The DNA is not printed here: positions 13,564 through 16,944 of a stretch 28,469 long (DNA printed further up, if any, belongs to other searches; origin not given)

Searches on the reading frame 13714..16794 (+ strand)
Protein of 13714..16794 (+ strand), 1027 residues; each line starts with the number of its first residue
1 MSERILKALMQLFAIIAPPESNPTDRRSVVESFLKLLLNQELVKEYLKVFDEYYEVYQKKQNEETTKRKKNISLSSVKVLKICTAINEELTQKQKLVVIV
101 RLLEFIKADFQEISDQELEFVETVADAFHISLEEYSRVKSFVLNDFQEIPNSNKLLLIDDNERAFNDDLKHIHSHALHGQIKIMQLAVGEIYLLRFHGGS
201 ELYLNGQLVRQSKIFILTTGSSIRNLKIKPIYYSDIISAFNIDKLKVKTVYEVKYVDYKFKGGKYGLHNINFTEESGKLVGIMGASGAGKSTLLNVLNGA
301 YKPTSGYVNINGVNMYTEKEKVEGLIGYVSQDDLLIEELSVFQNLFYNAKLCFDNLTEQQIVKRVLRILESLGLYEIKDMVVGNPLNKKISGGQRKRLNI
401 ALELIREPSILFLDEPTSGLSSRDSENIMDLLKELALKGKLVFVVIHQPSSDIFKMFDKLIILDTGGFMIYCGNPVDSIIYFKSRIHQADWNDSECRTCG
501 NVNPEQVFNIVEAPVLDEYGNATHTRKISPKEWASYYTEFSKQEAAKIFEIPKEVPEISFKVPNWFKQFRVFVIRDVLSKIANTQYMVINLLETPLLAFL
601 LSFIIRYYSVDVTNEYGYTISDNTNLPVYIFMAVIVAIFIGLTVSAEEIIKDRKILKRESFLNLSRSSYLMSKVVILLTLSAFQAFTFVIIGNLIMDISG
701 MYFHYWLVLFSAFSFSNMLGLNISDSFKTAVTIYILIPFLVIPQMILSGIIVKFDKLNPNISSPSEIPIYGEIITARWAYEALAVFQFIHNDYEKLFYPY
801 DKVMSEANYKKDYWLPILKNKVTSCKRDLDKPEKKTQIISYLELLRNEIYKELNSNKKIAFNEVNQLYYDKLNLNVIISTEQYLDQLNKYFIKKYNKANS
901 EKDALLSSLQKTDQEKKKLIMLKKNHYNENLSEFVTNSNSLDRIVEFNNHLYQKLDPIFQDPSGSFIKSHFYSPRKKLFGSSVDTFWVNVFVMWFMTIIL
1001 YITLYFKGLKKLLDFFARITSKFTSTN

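Call 17: search_protein_families(library=pfam, proteins=[window:13714-16794:+])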
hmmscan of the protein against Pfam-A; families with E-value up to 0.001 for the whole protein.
window:13714-16794:+ (1027 aa): 5 families
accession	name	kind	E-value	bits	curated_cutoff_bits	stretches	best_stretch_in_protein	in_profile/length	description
PF00005.33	ABC_tran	-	2.6e-33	116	25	1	267-418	1-137/137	ABC transporter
PF01061.29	ABC2_membrane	-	1.3e-16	61.3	26.9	1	568-759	2-187/211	ABC-2 type transporter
PF13304.12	AAA_21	-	1.4e-05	25.8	27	0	393-443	241-295/304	AAA domain, putative AbiEii toxin, Type IV TA system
PF19055.6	ABC2_membrane_7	-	8.7e-05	22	22.7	1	447-482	1-36/410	ABC-2 type transporter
PF03193.22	RsgA_GTPase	-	0.00079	19.7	30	0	276-301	105-130/174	RsgA GTPase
